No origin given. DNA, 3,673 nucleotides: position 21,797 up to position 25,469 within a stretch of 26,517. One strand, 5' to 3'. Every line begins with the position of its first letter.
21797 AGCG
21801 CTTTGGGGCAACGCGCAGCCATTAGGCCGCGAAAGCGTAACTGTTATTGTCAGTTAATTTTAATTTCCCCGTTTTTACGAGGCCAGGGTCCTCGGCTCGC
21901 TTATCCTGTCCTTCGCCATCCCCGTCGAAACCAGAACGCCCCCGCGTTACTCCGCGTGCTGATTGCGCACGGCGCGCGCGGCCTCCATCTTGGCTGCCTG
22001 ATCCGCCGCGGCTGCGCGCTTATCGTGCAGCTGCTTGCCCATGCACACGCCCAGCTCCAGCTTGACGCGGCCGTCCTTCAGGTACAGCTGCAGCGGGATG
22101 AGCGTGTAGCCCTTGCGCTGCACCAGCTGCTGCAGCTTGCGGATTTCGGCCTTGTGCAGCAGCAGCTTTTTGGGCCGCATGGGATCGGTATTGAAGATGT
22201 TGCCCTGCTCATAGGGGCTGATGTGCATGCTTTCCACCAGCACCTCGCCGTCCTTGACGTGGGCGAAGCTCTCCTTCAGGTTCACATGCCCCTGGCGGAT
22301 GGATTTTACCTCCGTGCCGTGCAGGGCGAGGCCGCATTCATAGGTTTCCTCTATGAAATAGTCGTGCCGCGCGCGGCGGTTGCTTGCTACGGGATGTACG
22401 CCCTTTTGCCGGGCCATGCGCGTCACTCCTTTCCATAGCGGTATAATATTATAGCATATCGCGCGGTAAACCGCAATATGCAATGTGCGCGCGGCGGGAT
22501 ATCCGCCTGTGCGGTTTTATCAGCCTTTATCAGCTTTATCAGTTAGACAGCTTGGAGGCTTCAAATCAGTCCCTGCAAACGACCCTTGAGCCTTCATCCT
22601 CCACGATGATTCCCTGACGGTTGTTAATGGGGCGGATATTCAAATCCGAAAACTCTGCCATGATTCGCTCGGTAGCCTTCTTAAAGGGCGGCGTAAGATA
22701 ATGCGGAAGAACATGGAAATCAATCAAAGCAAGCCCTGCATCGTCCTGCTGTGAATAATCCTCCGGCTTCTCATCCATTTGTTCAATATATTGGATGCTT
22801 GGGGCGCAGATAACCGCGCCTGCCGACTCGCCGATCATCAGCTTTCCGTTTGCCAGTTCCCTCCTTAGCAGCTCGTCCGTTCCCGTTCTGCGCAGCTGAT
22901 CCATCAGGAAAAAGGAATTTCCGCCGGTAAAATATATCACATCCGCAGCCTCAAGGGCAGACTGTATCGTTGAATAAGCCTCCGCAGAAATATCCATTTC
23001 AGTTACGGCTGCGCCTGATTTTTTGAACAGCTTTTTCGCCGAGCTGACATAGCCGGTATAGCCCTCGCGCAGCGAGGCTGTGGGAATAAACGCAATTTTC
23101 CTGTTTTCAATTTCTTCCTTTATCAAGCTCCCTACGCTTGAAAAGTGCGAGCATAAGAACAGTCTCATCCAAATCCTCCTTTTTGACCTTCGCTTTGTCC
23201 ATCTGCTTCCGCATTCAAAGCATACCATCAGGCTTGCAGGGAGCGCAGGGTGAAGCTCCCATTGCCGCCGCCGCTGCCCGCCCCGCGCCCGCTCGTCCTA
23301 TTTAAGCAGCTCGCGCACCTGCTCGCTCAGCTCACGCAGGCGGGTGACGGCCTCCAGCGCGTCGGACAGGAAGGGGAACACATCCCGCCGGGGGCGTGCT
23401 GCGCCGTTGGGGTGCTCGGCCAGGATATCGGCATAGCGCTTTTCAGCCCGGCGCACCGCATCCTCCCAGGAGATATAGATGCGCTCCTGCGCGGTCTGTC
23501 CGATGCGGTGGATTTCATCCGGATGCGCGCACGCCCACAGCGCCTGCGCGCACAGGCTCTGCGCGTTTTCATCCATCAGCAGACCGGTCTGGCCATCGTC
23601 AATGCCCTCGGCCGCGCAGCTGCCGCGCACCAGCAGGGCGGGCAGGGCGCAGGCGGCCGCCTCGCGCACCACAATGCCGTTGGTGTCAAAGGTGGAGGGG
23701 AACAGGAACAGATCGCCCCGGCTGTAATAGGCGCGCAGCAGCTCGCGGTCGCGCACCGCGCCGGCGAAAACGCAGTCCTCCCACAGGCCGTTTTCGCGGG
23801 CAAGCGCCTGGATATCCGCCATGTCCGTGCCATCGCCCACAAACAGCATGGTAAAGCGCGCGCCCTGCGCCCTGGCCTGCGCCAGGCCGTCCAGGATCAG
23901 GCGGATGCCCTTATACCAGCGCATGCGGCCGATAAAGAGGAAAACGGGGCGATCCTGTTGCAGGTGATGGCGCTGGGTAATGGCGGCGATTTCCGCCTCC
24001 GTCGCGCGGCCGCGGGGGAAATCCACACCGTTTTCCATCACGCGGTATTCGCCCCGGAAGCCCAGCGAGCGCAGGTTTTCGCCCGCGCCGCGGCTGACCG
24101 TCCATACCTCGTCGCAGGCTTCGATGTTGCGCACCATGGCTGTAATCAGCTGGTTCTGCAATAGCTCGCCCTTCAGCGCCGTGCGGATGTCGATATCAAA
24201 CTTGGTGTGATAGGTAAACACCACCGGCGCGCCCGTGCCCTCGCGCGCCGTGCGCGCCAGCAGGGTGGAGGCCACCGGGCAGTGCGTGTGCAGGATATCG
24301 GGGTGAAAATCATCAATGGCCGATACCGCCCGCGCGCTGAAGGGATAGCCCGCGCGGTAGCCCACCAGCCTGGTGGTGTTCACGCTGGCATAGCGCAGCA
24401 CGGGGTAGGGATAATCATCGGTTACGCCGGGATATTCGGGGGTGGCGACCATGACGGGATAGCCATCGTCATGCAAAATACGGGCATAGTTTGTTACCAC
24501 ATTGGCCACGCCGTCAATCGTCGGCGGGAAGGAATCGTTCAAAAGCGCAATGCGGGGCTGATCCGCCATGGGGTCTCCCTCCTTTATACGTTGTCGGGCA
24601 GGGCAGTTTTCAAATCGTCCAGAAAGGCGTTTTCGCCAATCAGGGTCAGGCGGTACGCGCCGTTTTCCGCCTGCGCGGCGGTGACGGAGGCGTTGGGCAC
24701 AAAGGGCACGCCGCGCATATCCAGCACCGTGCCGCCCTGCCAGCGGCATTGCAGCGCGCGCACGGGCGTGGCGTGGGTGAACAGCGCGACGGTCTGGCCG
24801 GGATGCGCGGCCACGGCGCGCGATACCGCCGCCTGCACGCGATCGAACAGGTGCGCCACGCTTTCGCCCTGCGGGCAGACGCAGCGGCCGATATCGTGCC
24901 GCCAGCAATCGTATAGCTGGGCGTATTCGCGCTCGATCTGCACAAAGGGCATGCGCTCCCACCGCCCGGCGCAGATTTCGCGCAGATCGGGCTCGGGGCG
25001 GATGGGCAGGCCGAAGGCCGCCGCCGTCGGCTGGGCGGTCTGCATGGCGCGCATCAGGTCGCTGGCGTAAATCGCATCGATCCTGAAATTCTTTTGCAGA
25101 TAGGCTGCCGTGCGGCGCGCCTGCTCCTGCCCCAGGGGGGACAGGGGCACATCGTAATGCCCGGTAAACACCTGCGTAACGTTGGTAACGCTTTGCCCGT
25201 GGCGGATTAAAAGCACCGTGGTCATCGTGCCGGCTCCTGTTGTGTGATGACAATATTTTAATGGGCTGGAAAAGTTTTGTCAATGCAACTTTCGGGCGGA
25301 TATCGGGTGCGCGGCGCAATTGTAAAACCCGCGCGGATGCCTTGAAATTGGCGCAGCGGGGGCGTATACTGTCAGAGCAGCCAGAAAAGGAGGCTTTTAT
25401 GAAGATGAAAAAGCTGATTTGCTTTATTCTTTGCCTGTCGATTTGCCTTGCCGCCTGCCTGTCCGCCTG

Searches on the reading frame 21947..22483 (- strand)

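Call 54: search_protein_families(library=pfam, proteins=[window:21947-22483:-], max_evalue=0.001)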
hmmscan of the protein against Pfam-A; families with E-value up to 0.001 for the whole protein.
window:21947-22483:- (178 aa): 1 family
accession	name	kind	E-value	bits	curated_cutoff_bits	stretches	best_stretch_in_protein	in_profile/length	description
PF01668.23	SmpB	-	1.8e-59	200.3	27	1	32-173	1-142/143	SmpB protein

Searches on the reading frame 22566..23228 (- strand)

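Call 54: search_protein_families(library=pfam, proteins=[window:22566-23228:-], max_evalue=0.001)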
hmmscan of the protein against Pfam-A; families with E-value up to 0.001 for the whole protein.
window:22566-23228:- (220 aa): 1 family
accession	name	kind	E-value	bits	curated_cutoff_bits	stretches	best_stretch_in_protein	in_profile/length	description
PF03575.23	Peptidase_S51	-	4.9e-43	147.6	23.9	1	33-215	19-204/206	Peptidase family S51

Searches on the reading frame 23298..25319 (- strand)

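Call 54: search_protein_families(library=pfam, proteins=[window:23298-25319:-], max_evalue=0.001)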
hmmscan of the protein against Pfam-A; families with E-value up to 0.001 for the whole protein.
window:23298-25319:- (673 aa): 6 families
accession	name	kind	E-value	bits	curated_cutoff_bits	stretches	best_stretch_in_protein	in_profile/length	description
PF13439.12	Glyco_transf_4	-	4.3e-24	85.9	28.5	1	268-433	1-167/170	Glycosyltransferase Family 4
PF00534.26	Glycos_transf_1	-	6.3e-24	84.9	26.4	1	447-612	5-171/172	Glycosyl transferases group 1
PF13692.12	Glyco_trans_1_4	-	1.5e-22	80.9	27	1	457-594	1-137/142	Glycosyl transferases group 1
PF13579.12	Glyco_trans_4_4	-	5.1e-18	66.3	29.7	1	270-431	2-158/158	Glycosyl transferase 4-like domain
PF20706.3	GT4-conflict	-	4.1e-06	26.5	26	1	449-583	189-326/385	Family 4 Glycosyltransferase in conflict systems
PF13477.12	Glyco_trans_4_2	-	2.8e-05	24.7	23.4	1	275-399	13-132/139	Glycosyl transferase 4-like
